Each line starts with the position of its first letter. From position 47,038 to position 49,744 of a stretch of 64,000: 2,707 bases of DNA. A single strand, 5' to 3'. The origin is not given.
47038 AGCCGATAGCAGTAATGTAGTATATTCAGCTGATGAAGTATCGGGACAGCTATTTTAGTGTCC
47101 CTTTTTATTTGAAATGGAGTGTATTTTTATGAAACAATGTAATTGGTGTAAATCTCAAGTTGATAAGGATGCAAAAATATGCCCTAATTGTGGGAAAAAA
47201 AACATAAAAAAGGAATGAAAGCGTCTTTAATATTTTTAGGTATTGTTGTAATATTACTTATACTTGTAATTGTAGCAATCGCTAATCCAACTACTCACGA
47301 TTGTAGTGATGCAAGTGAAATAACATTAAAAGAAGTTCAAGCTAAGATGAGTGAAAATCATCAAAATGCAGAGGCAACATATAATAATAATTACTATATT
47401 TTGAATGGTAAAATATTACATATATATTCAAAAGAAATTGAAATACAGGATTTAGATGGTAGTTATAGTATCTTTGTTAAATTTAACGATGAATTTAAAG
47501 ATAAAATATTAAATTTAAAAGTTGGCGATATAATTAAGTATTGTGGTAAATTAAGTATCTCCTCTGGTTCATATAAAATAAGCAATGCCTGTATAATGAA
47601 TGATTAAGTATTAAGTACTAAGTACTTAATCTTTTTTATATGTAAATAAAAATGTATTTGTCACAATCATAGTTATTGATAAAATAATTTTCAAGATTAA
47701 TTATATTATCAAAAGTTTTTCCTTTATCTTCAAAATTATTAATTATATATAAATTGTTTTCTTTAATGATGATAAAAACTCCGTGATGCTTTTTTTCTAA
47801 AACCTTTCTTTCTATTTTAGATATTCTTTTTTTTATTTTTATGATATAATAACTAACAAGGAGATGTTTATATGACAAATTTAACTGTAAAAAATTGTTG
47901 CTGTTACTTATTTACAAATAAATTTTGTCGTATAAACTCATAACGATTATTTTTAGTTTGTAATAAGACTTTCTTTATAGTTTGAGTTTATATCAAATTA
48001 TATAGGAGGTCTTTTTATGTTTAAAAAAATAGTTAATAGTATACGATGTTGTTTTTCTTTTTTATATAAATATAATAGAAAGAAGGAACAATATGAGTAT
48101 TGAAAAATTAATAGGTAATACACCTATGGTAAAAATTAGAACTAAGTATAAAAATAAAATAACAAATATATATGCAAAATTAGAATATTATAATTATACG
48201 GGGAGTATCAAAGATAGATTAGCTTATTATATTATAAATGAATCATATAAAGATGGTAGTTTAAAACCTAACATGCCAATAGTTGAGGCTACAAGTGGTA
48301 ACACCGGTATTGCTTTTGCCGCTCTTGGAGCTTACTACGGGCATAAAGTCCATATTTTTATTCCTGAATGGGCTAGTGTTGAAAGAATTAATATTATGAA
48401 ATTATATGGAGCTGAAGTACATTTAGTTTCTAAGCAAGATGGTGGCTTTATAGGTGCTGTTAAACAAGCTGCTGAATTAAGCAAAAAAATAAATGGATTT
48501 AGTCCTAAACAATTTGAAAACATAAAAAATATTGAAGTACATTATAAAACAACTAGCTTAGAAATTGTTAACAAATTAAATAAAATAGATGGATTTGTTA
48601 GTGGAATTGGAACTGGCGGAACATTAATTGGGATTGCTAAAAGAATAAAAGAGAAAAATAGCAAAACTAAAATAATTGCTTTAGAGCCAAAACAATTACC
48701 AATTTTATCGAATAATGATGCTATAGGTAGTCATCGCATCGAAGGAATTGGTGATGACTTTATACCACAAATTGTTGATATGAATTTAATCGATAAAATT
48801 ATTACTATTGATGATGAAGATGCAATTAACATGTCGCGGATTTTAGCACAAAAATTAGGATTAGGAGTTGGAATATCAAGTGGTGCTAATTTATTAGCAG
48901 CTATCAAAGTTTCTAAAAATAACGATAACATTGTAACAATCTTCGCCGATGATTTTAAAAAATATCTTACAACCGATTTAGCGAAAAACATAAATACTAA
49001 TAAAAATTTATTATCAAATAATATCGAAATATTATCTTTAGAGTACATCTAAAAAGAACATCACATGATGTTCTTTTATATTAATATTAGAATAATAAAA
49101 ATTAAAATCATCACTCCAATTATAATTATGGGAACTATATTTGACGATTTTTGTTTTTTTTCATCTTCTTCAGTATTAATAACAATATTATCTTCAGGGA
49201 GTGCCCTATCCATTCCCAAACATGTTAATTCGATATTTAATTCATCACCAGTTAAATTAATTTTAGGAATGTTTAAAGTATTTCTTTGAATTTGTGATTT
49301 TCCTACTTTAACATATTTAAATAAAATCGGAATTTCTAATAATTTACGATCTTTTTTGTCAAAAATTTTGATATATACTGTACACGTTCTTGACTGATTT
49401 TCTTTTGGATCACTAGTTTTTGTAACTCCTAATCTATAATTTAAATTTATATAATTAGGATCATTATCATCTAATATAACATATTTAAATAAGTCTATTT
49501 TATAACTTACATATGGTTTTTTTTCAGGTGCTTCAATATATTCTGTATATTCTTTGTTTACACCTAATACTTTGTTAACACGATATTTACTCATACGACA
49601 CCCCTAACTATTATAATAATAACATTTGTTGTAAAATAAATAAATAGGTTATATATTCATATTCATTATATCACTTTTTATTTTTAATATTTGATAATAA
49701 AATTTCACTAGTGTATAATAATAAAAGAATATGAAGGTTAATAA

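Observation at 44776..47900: Very AT-rich islet next to the tRNAs carrying a 594-aa RecF/SMC-like ATPase with unknown C-terminal domain, plus an RHH protein and a broken zinc-ribbon gene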

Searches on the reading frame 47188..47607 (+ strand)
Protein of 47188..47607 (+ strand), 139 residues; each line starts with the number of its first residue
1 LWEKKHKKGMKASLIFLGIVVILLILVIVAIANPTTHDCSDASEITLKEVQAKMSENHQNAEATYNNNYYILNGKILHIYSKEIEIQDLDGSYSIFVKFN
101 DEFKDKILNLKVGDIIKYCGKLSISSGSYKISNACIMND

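Call 4: search_protein_families(library=pfam, proteins=[window:47188-47607:+], max_evalue=0.1)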
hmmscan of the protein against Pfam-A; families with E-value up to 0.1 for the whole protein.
window:47188-47607:+ (139 aa): 3 families
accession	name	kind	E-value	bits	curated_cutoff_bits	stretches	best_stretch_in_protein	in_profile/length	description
PF01336.31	tRNA_anti-codon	-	0.0095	16.3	27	1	84-132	20-68/75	OB-fold nucleic acid binding domain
PF19913.5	WCOB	-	0.02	15.6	23.4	1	89-129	19-60/121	Wolframin C-terminal OB-fold domain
PF09889.16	DUF2116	-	0.048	14.1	26.8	1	2-29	28-55/59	Probable treble clef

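Call 5: search_protein_families(library=padloc, proteins=[window:47188-47607:+], max_evalue=1)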
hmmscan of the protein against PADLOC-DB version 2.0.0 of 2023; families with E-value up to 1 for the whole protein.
window:47188-47607:+ (139 aa): 0 families

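Call 6: search_protein_families(library=ncbifam, proteins=[window:47188-47607:+], max_evalue=1)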
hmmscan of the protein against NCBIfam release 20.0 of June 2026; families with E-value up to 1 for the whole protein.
window:47188-47607:+ (139 aa): 5 families
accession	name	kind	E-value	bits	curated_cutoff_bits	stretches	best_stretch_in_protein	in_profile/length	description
NF006283.1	PRK08455.1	equivalog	0.0068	16.1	187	1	4-76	10-86/182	flagellar basal body-associated protein FliL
NF004285.1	PRK05696.1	equivalog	0.042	13.6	179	1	5-67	11-72/171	flagellar basal body-associated protein FliL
NF005260.0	PRK06763.1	subfamily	0.051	13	226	1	62-131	32-96/213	F0F1 ATP synthase subunit alpha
NF045476.1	Opp4C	equivalog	0.07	12.4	350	1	2-58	3-57/278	oligopeptide ABC transporter permease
NF042931.1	SAG1386_EF1546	equivalog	0.078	13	80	1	7-59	21-79/158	SAG1386/EF1546 family surface-associated protein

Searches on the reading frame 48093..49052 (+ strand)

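Call 4: search_protein_families(library=pfam, proteins=[window:48093-49052:+], max_evalue=0.1)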
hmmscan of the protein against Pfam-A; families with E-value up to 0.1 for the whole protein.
window:48093-49052:+ (319 aa): 2 families
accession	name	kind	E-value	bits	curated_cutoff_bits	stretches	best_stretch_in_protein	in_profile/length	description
PF00291.31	PALP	-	4.6e-69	233.4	35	1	4-285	2-294/295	Pyridoxal-phosphate dependent enzyme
PF24395.1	OLD-like_TOPRIM_1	-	0.028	14.7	27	1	183-251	70-133/162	OLD-like TOPRIM 1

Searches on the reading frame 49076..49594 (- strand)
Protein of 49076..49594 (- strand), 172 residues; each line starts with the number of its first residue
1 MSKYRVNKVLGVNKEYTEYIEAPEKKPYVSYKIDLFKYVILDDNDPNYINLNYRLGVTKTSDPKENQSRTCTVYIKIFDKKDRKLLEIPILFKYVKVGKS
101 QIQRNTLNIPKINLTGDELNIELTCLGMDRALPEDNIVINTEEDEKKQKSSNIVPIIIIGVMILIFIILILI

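Call 4: search_protein_families(library=pfam, proteins=[window:49076-49594:-], max_evalue=0.1)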
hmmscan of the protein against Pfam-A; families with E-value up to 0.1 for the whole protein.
window:49076-49594:- (172 aa): 2 families
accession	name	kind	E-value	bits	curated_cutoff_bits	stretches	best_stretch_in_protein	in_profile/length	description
PF10661.14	EssA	-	0.00046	20.5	24.1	1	140-171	107-140/147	WXG100 protein secretion system (Wss), protein EssA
PF11857.13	DUF3377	-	0.092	13.1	26.5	0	129-170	5-46/72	Domain of unknown function (DUF3377)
